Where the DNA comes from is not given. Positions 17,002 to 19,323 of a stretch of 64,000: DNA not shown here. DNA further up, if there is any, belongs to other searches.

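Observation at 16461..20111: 499-bp near-perfect direct repeat of a gene 3' end brackets a lower-GC single-gene insertion with no mobility genes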

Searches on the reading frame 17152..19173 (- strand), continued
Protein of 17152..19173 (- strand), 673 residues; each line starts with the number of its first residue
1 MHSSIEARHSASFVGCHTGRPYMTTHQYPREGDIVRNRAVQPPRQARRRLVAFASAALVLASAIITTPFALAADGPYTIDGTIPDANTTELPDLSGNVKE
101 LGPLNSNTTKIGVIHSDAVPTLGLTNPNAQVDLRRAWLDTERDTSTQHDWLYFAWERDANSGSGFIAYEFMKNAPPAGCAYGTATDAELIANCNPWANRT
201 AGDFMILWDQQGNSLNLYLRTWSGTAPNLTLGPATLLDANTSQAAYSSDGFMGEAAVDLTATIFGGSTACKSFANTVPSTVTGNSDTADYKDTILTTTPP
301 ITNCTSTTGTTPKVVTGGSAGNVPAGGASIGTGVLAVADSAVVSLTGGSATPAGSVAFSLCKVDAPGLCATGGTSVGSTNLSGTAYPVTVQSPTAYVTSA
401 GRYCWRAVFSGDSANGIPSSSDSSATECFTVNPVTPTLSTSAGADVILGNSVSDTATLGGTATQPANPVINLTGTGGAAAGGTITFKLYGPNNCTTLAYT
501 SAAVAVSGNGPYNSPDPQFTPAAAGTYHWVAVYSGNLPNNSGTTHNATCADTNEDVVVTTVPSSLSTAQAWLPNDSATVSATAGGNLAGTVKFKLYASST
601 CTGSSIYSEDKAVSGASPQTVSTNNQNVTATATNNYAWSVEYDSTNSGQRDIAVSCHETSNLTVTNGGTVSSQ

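Call 33: find_encoding_contigs(protein=P0025, flank=8000, max_places=2)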
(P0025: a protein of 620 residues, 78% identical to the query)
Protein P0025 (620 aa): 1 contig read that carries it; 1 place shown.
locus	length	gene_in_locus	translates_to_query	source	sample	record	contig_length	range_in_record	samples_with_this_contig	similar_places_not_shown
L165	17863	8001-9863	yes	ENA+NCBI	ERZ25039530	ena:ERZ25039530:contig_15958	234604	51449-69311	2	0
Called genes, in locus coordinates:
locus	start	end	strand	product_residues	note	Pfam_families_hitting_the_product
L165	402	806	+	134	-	PF00171:Aldedh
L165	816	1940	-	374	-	PF02746:MR_MLE_N, PF13378:MR_MLE_C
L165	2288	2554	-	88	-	-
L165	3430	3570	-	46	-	-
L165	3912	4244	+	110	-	PF00441:Acyl-CoA_dh_1, PF08028:Acyl-CoA_dh_2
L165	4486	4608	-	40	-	-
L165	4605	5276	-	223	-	-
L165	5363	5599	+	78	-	-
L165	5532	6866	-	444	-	-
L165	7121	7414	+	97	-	-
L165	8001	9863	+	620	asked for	-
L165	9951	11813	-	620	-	-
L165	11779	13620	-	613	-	PF07995:GSDH, PF18911:PKD_4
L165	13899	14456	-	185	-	PF01041:DegT_DnrJ_EryC1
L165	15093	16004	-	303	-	PF01073:3Beta_HSD (weak), PF01370:Epimerase, PF02719:Polysacc_synt_2, PF04321:RmlD_sub_bind, PF16363:GDP_Man_Dehyd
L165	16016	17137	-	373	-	PF13727:CoA_binding_3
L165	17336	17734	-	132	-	PF01648:ACPS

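Call 39: predict_structure(alignment_id=A1)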
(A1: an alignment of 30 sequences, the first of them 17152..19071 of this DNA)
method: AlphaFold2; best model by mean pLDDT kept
length: 639 residues; sequences in the alignment: 30
mean_pLDDT: 66.7   pTM: 0.44
mean pLDDT of the five models: 66.7, 65.6, 62.2, 58.3, 55.5
residues with pLDDT >= 90: 65; 70-90: 251; 50-70: 183; < 50: 140
segments of 3 or more residues with pLDDT < 50: 1-11, 27-29, 31-101, 122-130, 212-218, 233-235, 240-266
pLDDT, mean of each block of 10 residues (from residue 1): 37 51 50 32 28 32 28 25 31 39 54 59 47 62 57 59 66 59 73 70 65 49 62 49 40 37 46 82 86 81 88 62 86 65 81 84 85 80 70 78 83 84 77 63 70 88 91 86 81 91 70 88 83 71 81 87 87 90 87 69 88 81 77 59
secondary structure, 60 per line:
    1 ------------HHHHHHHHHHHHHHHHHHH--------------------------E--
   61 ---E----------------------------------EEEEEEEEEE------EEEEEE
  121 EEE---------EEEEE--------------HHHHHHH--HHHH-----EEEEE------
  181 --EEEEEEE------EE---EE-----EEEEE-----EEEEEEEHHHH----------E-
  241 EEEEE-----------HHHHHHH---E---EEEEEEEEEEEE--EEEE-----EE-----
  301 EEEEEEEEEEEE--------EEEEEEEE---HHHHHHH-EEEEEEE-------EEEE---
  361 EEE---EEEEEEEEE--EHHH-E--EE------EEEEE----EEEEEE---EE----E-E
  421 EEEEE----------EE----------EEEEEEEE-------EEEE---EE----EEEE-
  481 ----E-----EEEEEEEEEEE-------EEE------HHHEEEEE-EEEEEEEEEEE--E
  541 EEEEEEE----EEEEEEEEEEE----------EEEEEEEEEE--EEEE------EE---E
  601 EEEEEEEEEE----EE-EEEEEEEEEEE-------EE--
elements in order: H13-31 E99-108 E115-123 E133-137 H152-158 H161-164 E170-174 E183-189 E208-212 E218-224 H225-228 E241-245 H257-263 E271-282 E285-288 E301-312 E321-328 H332-338 E340-346 E354-357 E361-363 E367-375 E394-398 E403-408 E420-425 E448-455 E463-466 E476-479 E491-501 E509-511 E521-525 E527-537 E540-547 E552-562 E573-582 E585-588 E600-610 E618-628

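Call 50: fold_search(model_id=the predicted structure, library=pdb)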
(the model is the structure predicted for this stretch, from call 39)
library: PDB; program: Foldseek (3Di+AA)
matches with E <= 10: 1245; with E <= 0.001: 70
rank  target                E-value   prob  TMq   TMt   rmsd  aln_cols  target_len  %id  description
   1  8wa2_A                3.3e-07  1.00  0.25  0.10  28.0       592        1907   10  cryo-EM structure of native mastigonemes isolated from Chlamydomonas reinhardtii at 3.0 angstrom resolution (released 2024-04-10)
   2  9b4h_A                3.6e-07  1.00  0.24  0.09  28.6       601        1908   11  Chlamydomonas reinhardtii mastigoneme filament (released 2024-04-10)
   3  8wa2_F                7.7e-07  1.00  0.24  0.12  27.3       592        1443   11  cryo-EM structure of native mastigonemes isolated from Chlamydomonas reinhardtii at 3.0 angstrom resolution (released 2024-04-10)
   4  8wa2_C                1.1e-06  1.00  0.25  0.12  27.5       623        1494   10  cryo-EM structure of native mastigonemes isolated from Chlamydomonas reinhardtii at 3.0 angstrom resolution (released 2024-04-10)
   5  8wa2_E                1.3e-06  1.00  0.23  0.12  27.7       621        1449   11  cryo-EM structure of native mastigonemes isolated from Chlamydomonas reinhardtii at 3.0 angstrom resolution (released 2024-04-10)
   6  6xi3                  1.5e-06  1.00  0.24  0.33  13.4       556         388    8  Crystal structure of tetra-tandem repeat in extending region of large adhesion protein (released 2020-10-14)
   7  5e55_A                2.3e-06  1.00  0.13  0.22  21.9       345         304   12  Crystal structure of mouse CNTN6 FN1-FN3 domains (released 2016-08-31)
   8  5e53_D                2.4e-06  1.00  0.13  0.23  18.9       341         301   10  Crystal structure of chicken CNTN1 FN1-FN3 domains (released 2016-08-31)
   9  5e53_B                2.8e-06  1.00  0.12  0.21  19.0       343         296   10  Crystal structure of chicken CNTN1 FN1-FN3 domains (released 2016-08-31)
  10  8wa2_D                4.6e-06  1.00  0.23  0.11  27.7       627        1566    9  cryo-EM structure of native mastigonemes isolated from Chlamydomonas reinhardtii at 3.0 angstrom resolution (released 2024-04-10)
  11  5e7l                  5.4e-06  1.00  0.14  0.23  19.4       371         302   11  Crystal structure of mouse CNTN2 FN1-FN3 domains (released 2016-08-31)
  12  8k53_A                5.4e-06  1.00  0.19  0.17  23.4       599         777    9  Structure of the Dimeric Human CNTN2 Ig 1-6-FNIII 1-2 Domain in an Asymmetric State (released 2023-12-06)
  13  7u05_B                6.3e-06  1.00  0.12  0.10  19.8       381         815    9  Structure of the yeast TRAPPII-Rab11/Ypt32 complex in the closed/closed state (composite structure) (released 2022-04-27)
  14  7mrk_D                8.0e-06  1.00  0.14  0.24  16.5       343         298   13  Chicken CNTN4 APP complex (released 2022-01-05)
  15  5e53_C                9.3e-06  1.00  0.13  0.24  19.5       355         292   11  Crystal structure of chicken CNTN1 FN1-FN3 domains (released 2016-08-31)
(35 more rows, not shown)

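Call 69: search_protein_families(library=pfam, proteins=[window:17152-19071:-], max_evalue=5)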
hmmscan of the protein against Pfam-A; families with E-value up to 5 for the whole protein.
window:17152-19071:- (639 aa): 0 families
